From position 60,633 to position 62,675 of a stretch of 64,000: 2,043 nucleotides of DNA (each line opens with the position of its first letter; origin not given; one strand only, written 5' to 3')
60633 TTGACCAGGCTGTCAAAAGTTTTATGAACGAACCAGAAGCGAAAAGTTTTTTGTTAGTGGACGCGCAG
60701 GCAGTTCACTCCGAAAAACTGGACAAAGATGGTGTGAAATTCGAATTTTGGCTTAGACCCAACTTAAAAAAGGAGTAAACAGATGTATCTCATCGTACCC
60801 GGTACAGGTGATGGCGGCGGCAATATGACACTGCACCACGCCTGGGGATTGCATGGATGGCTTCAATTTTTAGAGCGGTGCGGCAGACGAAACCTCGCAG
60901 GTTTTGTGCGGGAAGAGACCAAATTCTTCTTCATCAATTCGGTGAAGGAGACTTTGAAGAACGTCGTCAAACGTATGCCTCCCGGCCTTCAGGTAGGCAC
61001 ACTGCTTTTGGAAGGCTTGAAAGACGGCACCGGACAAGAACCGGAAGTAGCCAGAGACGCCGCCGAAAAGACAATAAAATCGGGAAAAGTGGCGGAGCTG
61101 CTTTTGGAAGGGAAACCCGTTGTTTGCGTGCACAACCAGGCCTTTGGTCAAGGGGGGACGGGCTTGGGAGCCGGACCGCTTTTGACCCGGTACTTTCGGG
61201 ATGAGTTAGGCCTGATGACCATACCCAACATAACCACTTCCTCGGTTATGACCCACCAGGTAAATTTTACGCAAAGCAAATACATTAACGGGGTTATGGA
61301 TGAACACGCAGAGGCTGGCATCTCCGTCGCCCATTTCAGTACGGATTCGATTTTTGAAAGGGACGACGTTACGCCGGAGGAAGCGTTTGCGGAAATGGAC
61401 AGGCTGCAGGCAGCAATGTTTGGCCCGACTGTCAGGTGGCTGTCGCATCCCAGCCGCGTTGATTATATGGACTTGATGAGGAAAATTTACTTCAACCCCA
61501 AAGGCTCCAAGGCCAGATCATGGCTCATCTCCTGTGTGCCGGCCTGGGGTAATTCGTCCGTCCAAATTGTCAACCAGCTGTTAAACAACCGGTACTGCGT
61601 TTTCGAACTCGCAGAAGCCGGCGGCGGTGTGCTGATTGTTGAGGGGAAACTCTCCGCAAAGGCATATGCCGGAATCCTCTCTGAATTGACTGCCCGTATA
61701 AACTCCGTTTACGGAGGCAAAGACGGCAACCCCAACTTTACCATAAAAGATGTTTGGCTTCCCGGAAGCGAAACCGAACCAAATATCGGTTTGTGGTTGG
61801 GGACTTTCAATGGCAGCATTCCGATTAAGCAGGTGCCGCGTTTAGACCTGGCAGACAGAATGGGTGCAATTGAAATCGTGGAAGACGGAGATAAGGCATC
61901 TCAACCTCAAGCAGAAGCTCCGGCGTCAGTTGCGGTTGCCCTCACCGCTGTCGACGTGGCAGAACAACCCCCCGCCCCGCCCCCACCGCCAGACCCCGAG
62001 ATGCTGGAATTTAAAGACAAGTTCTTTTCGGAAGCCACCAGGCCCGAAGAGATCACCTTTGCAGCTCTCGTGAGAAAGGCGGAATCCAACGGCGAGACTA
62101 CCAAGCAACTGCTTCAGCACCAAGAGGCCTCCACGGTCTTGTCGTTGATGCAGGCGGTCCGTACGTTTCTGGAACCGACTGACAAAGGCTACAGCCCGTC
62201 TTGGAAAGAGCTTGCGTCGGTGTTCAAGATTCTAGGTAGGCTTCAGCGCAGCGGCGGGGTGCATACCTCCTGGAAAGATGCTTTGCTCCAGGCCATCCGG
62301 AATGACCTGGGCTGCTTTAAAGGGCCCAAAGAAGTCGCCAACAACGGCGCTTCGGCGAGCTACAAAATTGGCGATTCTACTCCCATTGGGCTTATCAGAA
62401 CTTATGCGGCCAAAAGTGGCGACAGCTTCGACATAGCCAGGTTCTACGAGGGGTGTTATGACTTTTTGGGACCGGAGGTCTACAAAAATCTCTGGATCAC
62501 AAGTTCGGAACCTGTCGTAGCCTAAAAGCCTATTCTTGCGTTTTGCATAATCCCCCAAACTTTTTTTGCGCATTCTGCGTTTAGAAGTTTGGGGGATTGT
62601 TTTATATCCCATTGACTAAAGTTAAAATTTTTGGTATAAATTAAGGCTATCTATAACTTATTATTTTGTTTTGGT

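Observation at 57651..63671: G+C-richer island of four co-directional genes for secreted/membrane proteins of unknown function, framed by a perfect consensus promoter and terminators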

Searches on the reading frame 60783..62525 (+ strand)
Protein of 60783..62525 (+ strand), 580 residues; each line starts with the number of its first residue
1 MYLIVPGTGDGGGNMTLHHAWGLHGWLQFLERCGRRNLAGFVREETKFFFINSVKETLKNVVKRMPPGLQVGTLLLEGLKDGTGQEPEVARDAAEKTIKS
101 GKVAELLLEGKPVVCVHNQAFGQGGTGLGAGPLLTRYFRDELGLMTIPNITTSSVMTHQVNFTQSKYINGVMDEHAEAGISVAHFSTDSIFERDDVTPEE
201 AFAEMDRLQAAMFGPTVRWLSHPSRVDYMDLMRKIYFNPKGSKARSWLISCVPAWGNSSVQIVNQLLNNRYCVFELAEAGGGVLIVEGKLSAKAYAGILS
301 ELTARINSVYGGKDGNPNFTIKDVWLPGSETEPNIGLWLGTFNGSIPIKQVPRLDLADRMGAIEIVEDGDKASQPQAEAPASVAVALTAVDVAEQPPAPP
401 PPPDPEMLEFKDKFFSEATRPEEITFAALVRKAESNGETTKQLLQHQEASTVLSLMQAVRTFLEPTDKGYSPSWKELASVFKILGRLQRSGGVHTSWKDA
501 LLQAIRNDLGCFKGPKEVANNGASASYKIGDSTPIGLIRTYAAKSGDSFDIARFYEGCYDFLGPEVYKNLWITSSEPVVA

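Call 4: search_protein_families(library=pfam, proteins=[window:60783-62525:+], max_evalue=1)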
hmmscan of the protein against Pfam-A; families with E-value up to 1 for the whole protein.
window:60783-62525:+ (580 aa): 1 family
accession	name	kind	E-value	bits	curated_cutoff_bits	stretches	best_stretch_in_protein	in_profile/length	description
PF00091.31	Tubulin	-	0.0032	18.2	33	1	11-166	9-164/190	Tubulin/FtsZ family, GTPase domain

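Call 7: search_solved_structures(query=window:60783-62525:+, max_evalue=10, show_alignments=2)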
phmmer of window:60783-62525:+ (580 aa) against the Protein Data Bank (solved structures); distinct sequences matched with E-value up to 10: 7.
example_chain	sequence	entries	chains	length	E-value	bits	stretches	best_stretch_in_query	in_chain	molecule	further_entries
4u39_A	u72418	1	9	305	9.9e-06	27.6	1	64-209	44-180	Cell division protein FtsZ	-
2rhh_A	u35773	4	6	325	1.2e-05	27.4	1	64-209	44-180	Cell Division Protein ftsZ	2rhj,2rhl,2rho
2vam_A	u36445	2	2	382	1.6e-05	26.8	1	64-209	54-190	CELL DIVISION PROTEIN FTSZ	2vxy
1w5f_A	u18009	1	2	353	0.001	20.9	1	68-183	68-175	CELL DIVISION PROTEIN FTSZ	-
8grw_A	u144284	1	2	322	0.0015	20.4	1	77-224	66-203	Cell division protein FtsZ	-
7yop_A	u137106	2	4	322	0.0016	20.3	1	77-212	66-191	Cell division protein FtsZ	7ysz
9k0l_A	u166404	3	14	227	0.96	11.1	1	332-389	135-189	Type VI secretion system-associated protein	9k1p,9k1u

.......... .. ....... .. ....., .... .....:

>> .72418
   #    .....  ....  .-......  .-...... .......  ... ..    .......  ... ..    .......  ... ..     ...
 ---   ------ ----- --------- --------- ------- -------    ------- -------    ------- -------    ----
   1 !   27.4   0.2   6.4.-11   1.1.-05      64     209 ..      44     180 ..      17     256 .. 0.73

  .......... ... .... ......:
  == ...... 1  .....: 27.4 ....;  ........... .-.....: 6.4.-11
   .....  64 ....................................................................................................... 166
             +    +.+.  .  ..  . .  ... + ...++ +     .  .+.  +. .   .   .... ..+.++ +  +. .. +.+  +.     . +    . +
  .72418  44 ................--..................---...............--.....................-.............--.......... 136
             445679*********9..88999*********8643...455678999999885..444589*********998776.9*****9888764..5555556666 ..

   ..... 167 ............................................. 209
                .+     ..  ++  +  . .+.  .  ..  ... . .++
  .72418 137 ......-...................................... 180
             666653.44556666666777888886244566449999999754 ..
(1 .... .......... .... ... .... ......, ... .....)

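Call 8: search_protein_families(library=ncbifam, proteins=[window:60783-62525:+], max_evalue=1)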
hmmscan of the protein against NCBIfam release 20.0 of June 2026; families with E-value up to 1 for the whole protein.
window:60783-62525:+ (580 aa): 1 family
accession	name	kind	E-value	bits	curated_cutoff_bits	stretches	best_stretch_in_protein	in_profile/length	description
TIGR00065.1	ftsZ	equivalog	3.4e-05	23.3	295.2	1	5-155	22-143/353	cell division protein FtsZ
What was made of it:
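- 60783..62525 (+): P3: divergent FtsZ/tubulin-superfamily GTPase. Two-domain core (aa 1-365), disordered Pro-rich linker (aa 366-396) and a novel helical C-terminal domain (aa ~400-570). Single-sequence hits: Pfam Tubulin 3e-3 (call 4), TIGR00065 3e-5 (call 8), PDB FtsZ 1e-5 (call 7).
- Single-sequence hits: PF00091 3e-3 (call 4), TIGR00065 3e-5 (call 8), B. subtilis FtsZ 1e-5 (call 7).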

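Call 9: search_protein_families(library=phrogs, proteins=[window:60783-62525:+], max_evalue=1)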
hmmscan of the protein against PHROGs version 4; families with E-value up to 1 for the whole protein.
window:60783-62525:+ (580 aa): 2 families
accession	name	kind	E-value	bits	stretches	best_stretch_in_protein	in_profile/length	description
phrog_2485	-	unknown function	0.065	14.1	1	474-505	11-41/46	-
phrog_36316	-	unknown function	0.37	12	1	157-196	4-43/171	-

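Call 13: find_homologous_proteins(query=window:60783-62525:+, max_evalue=0.001)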
Query window:60783-62525:+ (580 aa): 2 proteins with E <= 0.001 among 8000 candidates.
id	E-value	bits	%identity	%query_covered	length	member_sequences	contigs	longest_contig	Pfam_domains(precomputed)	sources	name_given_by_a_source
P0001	0.0e+0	1335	100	100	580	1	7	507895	-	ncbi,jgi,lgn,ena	-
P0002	2.4e-122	428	42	100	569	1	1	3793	-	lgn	-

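Call 15: find_encoding_contigs(protein=P0001, flank=10000, max_places=8)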
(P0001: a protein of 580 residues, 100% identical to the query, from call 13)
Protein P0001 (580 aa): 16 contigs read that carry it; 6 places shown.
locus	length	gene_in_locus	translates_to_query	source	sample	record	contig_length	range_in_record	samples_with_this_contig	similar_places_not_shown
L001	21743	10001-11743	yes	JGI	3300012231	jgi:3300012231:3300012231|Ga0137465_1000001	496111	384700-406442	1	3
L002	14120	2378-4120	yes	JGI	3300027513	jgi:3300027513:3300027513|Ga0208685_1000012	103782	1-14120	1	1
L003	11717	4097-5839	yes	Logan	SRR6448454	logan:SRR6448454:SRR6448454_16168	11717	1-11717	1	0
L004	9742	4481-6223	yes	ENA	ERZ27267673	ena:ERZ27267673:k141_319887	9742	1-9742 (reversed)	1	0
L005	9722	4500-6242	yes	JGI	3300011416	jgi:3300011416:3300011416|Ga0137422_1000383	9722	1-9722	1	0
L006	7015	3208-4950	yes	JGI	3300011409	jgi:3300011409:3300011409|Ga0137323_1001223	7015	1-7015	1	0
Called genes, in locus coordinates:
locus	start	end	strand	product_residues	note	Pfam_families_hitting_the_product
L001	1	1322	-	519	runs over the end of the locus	PF03816:LytR_cpsA_psr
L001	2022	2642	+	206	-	PF10502:Peptidase_S26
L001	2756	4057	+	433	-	PF13393:tRNA-synt_His, PF03129:HGTP_anticodon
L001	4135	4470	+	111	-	PF11969:DcpS_C, PF01230:HIT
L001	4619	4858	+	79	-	PF01165:Ribosomal_S21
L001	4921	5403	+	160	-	PF09424:YqeY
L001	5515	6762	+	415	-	PF11104:PilM_2 (weak), PF02491:SHS2_FTSA, PF06723:MreB_Mbl, PF06277:EutA (weak), PF14450:FtsA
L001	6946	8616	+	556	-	-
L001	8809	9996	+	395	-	-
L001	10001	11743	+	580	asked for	-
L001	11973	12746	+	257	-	-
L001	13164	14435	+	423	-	-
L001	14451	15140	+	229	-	-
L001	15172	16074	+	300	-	-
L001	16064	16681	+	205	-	-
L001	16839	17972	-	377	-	PF18895:T4SS_pilin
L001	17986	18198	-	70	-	-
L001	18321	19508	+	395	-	PF00091:Tubulin, PF12327:FtsZ_C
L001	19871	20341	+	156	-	-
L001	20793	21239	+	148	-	PF22811:Zn_ribbon_NrdR, PF03477:ATP-cone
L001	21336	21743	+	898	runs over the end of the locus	PF00317:Ribonuc_red_lgN, PF02867:Ribonuc_red_lgC, PF12637:TSCPD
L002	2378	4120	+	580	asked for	-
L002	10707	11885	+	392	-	PF00091:Tubulin, PF12327:FtsZ_C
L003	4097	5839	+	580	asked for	-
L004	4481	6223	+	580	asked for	-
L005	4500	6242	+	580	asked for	-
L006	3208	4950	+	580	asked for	-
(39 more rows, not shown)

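Call 16: find_encoding_contigs(protein=P0002, flank=10000, max_places=6)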
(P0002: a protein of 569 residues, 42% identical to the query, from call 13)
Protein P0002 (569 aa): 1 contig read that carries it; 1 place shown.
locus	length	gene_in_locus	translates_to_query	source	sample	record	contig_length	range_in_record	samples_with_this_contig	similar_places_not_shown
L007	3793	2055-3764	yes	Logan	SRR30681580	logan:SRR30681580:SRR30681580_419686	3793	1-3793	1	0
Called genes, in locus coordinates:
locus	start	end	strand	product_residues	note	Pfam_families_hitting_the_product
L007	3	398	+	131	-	?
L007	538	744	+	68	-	-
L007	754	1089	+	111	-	PF01850:PIN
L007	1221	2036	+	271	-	-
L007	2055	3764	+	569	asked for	-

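Call 23: search_protein_families(library=pfam, proteins=[L001:13164-14435:+, L001:14451-15140:+, L001:15172-16074:+, L001:16064-16681:+, L001:16839-17972:-, L001:17986-18198:-, L001:19871-20341:+, L007:1221-2036:+], max_evalue=1)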
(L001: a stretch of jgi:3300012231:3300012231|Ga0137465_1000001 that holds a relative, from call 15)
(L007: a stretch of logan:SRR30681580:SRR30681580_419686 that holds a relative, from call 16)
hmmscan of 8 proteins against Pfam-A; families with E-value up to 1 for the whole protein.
L001:13164-14435:+ (423 aa): 2 families
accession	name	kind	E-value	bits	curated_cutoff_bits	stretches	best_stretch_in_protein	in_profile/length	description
PF16411.10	SusF_SusE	-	0.028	15.2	27.5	1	240-319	28-107/167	Outer membrane protein SusF_SusE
PF14510.11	ABC_trans_N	-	0.24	12.2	25.4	0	179-197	64-82/89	ABC-transporter N-terminal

L001:14451-15140:+ (229 aa): 2 families
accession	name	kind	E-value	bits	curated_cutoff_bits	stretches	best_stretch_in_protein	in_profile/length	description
PF21476.4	PF0610-like_N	-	0.15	12.7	33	0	109-120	28-39/50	PF0610-like, N-terminal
PF01877.22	RNA_binding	-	0.24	12.2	26.9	1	48-97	31-80/120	RNA binding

L001:15172-16074:+ (300 aa): 1 family
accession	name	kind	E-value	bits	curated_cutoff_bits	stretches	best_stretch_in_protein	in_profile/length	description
PF14007.11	YtpI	-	0.31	11.9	29.4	1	3-42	41-80/87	YtpI-like protein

L001:16064-16681:+ (205 aa): 0 families

L001:16839-17972:- (377 aa): 1 family
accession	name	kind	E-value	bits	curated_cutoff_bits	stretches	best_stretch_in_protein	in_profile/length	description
PF18895.5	T4SS_pilin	-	2.9e-08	34.1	26.6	1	295-353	11-68/71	Type IV secretion system pilin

L001:17986-18198:- (70 aa): 0 families

L001:19871-20341:+ (156 aa): 1 family
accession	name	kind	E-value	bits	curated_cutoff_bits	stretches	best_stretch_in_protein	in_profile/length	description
PF13273.12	DUF4064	-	0.029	15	32.1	1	13-67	2-58/102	Protein of unknown function (DUF4064)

L007:1221-2036:+ (271 aa): 0 families
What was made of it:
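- On FtsZl1 (Tubulin_2, PF13809): The neighbours have no vWA, P-loop GTPase or OmpA domains (calls 4, 23).
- On Horizontally acquired genomic island: None of the ten genes matches Pfam recombinase or transposase families at E <= 1 (calls 4, 23).
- The components that define those systems (vWA, TRAFAC/DO-GTPase, FNIII, HSP70) were not detected (calls 4, 23). A T4SS-pilin-like gene lies at the far end of the insertion (call 23). No replication, integrase or phage genes were found (calls 9, 23).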

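Call 32: predict_structure(alignment_id=A1)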
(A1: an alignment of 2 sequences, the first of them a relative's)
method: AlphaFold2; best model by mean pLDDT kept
length: 580 residues; sequences in the alignment: 2
mean_pLDDT: 41.5   pTM: 0.31
mean pLDDT of the five models: 41.5, 38.2, 36.0, 34.8, 33.8
residues with pLDDT >= 90: 0; 70-90: 57; 50-70: 107; < 50: 416
segments of 3 or more residues with pLDDT < 50: 1-91, 101-254, 268-283, 287-289, 310-401, 509-549, 551-553, 572-580
pLDDT, mean of each block of 10 residues (from residue 1): 24 30 36 28 26 31 27 28 40 52 40 32 27 41 29 21 23 26 27 39 42 26 30 38 31 51 54 32 48 55 57 41 42 42 32 32 22 26 23 30 72 82 77 73 72 76 63 61 62 64 54 25 24 42 39 53 53 32
secondary structure, 60 per line:
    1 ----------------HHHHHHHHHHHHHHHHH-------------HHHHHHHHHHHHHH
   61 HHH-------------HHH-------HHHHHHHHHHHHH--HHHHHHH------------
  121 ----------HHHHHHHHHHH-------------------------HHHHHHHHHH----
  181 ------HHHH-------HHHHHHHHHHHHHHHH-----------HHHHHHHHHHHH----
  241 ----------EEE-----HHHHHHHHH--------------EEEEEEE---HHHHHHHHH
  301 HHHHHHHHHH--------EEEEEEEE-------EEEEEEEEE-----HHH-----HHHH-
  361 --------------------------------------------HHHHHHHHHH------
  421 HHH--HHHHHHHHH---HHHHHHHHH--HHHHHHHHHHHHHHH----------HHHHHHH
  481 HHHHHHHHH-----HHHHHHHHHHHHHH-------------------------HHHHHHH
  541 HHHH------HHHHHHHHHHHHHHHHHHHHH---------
elements in order: H17-33 H47-63 H87-99 H102-108 H131-141 H167-176 H187-190 H198-213 H225-236 E251-253 H259-267 E282-288 H292-310 E319-326 E334-342 H356-359 H405-414 H426-434 H438-446 H449-463 H474-489 H495-508 H534-544 H551-571
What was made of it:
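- A 2-sequence alignment gave pLDDT 41 (call 32).
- Tried and rejected: AF2 on P3 with a 2-sequence alignment failed (pLDDT 41.5, call 32).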

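Call 36: search_protein_representatives(alignment_id=A1)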
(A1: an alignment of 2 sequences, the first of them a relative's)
Query: 2 sequences, 590 profile positions. Proteins with E-value up to 0.001 (for the whole library): 11; up to 1e-10: 6; up to 1e-30: 2. The best 11 are listed.
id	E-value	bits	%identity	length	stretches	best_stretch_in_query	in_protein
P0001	0.0e+00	1180.6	-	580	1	1-590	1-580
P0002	0.0e+00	1116.0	-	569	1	1-588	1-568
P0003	1.3e-27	112.9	-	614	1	48-486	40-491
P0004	2.3e-24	102.2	-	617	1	39-314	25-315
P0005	2.7e-22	95.3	-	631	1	5-410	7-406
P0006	1.1e-12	63.6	-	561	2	4-356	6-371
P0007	9.4e-09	50.6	-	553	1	50-363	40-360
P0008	9.4e-09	50.6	-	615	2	399-531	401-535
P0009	7.7e-08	47.6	-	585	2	56-238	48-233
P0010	1.9e-06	43.0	-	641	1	36-291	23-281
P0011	2.0e-05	39.6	-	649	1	6-305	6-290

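Call 39: find_homologous_proteins(query=A2, max_evalue=0.001)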
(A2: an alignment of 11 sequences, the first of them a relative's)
Query A2 (11 sequences) (580 aa, profile of the alignment): 34 proteins with E <= 0.001 among 8000 candidates.
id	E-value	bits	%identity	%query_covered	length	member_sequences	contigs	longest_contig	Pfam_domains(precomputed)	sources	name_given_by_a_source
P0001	5.0e-183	628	100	100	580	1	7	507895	-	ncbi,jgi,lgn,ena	-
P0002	5.5e-183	628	42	100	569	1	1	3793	-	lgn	-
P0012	6.0e-18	83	32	18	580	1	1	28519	PF00091.32,PF12327.14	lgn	-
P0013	7.1e-18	83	-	-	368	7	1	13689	PF00091.32,PF12327.14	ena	-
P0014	3.5e-17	80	26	18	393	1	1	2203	PF00091.32,PF12327.14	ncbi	-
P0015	4.5e-16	77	30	27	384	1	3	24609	PF00091.32,PF12327.14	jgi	jgi:cell division protein FtsZ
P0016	1.9e-15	75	27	28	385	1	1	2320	PF00091.32,PF12327.14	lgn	-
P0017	1.9e-15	75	27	28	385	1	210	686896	PF00091.32,PF12327.14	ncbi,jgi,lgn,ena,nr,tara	ncbi:cell division protein FtsZ [Pseudomonadales bacterium]|jgi:cell division protein FtsZ|nr:cell d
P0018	2.3e-15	74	28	26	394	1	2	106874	PF00091.32,PF12327.14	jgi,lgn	jgi:cell division protein FtsZ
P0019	3.0e-15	74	27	28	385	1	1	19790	PF00091.32,PF12327.14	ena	-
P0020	3.0e-15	74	27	28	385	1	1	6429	PF00091.32,PF12327.14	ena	-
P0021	3.1e-15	74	37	3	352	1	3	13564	PF00091.32,PF12327.14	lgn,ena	-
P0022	4.0e-15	74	31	21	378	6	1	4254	PF00091.32,PF12327.14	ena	-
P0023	4.1e-15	74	-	-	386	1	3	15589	PF00091.32,PF12327.14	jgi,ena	-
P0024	4.9e-15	73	28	18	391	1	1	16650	PF00091.32,PF12327.14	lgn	-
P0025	5.6e-15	73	27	28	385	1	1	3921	PF00091.32,PF12327.14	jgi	jgi:cell division protein FtsZ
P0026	7.9e-15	73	28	28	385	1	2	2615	PF00091.32,PF12327.14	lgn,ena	-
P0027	8.8e-15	73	29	21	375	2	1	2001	PF00091.32,PF12327.14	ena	-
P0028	2.1e-14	71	27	26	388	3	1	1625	PF00091.32,PF12327.14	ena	-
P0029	3.4e-14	71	29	19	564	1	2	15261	PF00091.32,PF12327.14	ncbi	ncbi:MAG: cell division protein FtsZ [Rhodospirillales bacterium]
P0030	3.8e-13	67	47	5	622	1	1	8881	PF00091.32,PF12327.14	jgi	jgi:cell division protein FtsZ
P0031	5.5e-13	67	31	19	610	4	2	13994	PF00091.32,PF12327.14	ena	-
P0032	6.2e-13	66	39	5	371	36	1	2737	PF00091.32,PF12327.14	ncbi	-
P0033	6.9e-12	63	31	19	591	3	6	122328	PF00091.32,PF12327.14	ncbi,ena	-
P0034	7.7e-11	59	32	19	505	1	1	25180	PF00091.32,PF12327.14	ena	-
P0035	1.9e-10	58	24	39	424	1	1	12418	PF00091.32,PF12327.14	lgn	-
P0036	2.4e-10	58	31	21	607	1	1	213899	PF00091.32,PF12327.14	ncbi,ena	-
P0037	1.5e-9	55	31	19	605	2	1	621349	PF00091.32,PF12327.14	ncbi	-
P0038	3.5e-9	54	38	7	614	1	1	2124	PF00091.32,PF12327.14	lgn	-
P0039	4.4e-9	54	25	39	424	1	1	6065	PF00091.32,PF12327.14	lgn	-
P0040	1.2e-8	52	-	-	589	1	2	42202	PF00091.32,PF12327.14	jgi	jgi:cell division protein FtsZ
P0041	2.9e-8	51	50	5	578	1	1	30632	PF00091.32,PF12327.14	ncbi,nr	ncbi:MAG: cell division protein FtsZ [Hyphomicrobiales bacterium]|nr:cell division protein FtsZ [Hyp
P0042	6.4e-8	50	33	14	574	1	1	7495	PF00091.32,PF12327.14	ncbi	-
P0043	2.6e-5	41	30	18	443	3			PF00091.32,PF12327.14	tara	tara:strand:- start:536 stop:1867 length:1332 start_codon:yes stop_codon:yes gene_type:complete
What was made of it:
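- The same profile hits genuine FtsZ (PF00091 plus PF12327) at 6e-18 in 5.8 billion sequences (call 39).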

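Call 42: find_encoding_contigs(protein=P0003, flank=10000, max_places=3)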
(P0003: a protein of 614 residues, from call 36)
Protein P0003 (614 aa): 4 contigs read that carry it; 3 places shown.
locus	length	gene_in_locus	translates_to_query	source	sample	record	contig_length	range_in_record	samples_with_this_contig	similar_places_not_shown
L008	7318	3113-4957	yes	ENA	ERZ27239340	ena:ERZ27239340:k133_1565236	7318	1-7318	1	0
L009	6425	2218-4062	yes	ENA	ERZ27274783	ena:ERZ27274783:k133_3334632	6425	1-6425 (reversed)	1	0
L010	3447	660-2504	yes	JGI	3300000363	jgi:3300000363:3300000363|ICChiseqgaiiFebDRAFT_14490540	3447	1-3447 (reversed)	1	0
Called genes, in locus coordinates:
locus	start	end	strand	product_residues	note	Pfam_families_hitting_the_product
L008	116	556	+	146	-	PF09424:YqeY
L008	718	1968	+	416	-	PF11104:PilM_2 (faint), PF25216:Volactin (faint), PF02491:SHS2_FTSA, PF06723:MreB_Mbl, PF14450:FtsA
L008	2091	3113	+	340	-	-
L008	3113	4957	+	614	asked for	-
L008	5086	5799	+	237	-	-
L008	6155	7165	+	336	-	-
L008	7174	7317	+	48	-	?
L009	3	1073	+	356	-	?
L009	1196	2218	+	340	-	-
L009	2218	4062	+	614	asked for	-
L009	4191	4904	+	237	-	-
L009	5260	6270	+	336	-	-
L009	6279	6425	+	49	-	?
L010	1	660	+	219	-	?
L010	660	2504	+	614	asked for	-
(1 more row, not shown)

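Call 43: find_encoding_contigs(protein=P0004, flank=10000, max_places=2)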
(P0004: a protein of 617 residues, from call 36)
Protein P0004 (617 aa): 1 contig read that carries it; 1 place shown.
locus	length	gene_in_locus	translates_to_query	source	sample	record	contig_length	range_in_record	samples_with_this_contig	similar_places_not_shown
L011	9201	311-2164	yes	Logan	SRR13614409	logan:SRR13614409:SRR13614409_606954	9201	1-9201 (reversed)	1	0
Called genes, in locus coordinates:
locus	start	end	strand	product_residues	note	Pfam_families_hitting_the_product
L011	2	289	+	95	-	?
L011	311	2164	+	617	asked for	-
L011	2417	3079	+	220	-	PF20803:PaaX_M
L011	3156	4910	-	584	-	PF07973:tRNA_SAD (weak), PF00587:tRNA-synt_2b, PF03129:HGTP_anticodon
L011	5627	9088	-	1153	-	PF02811:PHP, PF07733:DNA_pol3_alpha, PF17657:DNA_pol3_finger, PF14579:HHH_6, PF01336:tRNA_anti-codon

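Call 44: find_encoding_contigs(protein=P0005, flank=10000, max_places=2)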
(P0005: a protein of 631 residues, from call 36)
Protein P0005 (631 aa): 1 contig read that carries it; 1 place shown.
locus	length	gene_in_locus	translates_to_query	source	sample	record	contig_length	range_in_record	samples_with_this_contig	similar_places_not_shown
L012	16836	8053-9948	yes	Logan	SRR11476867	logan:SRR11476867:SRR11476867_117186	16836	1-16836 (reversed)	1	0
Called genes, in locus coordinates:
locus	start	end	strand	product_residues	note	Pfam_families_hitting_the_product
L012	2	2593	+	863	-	?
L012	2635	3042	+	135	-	PF15571:Imm44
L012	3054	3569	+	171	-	-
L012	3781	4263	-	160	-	PF04002:RadC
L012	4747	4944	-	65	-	-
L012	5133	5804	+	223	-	PF01797:Y1_Tnp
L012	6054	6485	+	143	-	-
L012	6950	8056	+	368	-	-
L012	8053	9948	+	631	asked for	-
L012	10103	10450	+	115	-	PF14947:HTH_45 (weak), PF01022:HTH_5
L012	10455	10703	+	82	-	PF13192:Thioredoxin_3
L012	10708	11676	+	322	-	PF03773:ArsP_1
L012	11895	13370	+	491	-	PF02366:PMT, PF13231:PMT_2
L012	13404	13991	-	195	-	-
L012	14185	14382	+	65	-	PF00313:CSD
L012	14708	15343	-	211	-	PF00300:His_Phos_1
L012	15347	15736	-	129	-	-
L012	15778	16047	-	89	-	-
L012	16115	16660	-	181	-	PF13091:PLDc_2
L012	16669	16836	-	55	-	?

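Call 45: find_encoding_contigs(protein=P0006, flank=10000, max_places=2)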
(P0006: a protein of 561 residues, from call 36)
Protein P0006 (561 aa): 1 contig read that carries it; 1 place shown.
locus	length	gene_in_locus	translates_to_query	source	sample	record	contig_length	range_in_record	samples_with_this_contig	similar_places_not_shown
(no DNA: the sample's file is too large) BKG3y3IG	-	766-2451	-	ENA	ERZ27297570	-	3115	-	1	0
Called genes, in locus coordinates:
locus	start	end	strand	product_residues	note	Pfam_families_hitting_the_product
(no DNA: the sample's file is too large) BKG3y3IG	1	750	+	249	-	?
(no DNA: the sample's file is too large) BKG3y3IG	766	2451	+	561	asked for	PF00091:Tubulin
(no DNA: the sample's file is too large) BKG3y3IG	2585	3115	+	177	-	?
